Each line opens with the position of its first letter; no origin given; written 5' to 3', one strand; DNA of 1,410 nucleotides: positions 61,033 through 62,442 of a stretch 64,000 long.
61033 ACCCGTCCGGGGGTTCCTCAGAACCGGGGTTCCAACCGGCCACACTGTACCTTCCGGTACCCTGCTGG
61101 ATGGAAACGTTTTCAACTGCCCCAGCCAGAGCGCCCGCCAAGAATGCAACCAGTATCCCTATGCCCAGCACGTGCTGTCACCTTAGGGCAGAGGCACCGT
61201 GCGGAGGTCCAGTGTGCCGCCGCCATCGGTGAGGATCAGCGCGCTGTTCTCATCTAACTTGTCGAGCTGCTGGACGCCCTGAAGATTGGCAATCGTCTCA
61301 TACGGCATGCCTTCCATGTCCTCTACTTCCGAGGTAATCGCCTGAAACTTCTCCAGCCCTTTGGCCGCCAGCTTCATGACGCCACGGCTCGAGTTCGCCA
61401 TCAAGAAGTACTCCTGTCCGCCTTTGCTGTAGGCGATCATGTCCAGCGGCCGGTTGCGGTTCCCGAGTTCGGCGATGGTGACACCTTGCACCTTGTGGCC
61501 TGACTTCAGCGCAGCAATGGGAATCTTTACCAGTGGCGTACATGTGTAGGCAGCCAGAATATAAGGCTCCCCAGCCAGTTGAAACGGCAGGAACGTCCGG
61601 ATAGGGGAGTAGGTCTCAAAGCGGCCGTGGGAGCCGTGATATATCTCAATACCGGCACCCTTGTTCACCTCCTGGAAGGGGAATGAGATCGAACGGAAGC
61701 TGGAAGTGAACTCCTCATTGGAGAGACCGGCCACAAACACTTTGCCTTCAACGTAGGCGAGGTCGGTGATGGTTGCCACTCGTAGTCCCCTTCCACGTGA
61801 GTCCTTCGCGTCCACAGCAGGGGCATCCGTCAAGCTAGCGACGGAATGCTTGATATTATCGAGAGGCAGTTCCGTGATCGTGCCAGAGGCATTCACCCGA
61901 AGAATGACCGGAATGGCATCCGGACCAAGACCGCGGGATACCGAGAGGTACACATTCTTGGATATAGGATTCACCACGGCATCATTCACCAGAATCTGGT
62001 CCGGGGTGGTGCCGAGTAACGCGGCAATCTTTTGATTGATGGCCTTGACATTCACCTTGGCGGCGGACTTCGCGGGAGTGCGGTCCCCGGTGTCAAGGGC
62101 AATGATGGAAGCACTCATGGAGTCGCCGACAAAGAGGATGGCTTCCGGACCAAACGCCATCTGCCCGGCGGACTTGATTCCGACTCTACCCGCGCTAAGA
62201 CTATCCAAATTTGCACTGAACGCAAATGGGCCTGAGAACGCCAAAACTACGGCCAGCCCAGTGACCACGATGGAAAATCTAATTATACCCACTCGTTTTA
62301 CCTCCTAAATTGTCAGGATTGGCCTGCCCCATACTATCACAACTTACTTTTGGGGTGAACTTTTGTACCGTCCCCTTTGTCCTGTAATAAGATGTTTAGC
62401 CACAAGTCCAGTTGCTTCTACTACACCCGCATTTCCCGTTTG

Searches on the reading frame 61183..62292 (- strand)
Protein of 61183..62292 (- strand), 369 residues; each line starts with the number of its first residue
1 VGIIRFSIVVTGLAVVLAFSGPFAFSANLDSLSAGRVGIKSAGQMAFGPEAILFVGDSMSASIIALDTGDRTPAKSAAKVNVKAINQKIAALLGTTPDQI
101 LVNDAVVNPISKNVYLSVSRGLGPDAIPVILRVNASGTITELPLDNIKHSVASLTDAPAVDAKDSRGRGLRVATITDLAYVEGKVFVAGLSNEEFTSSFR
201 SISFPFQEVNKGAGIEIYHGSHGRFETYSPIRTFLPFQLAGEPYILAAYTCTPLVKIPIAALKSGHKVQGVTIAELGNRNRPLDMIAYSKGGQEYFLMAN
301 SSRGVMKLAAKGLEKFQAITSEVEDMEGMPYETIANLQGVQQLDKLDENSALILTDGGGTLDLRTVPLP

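Call 60: find_encoding_contigs(protein=window:61183-62292:-, flank=10000, max_places=2)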
Protein window:61183-62292:- (369 aa): no gene with exactly this product is on record in the collection.
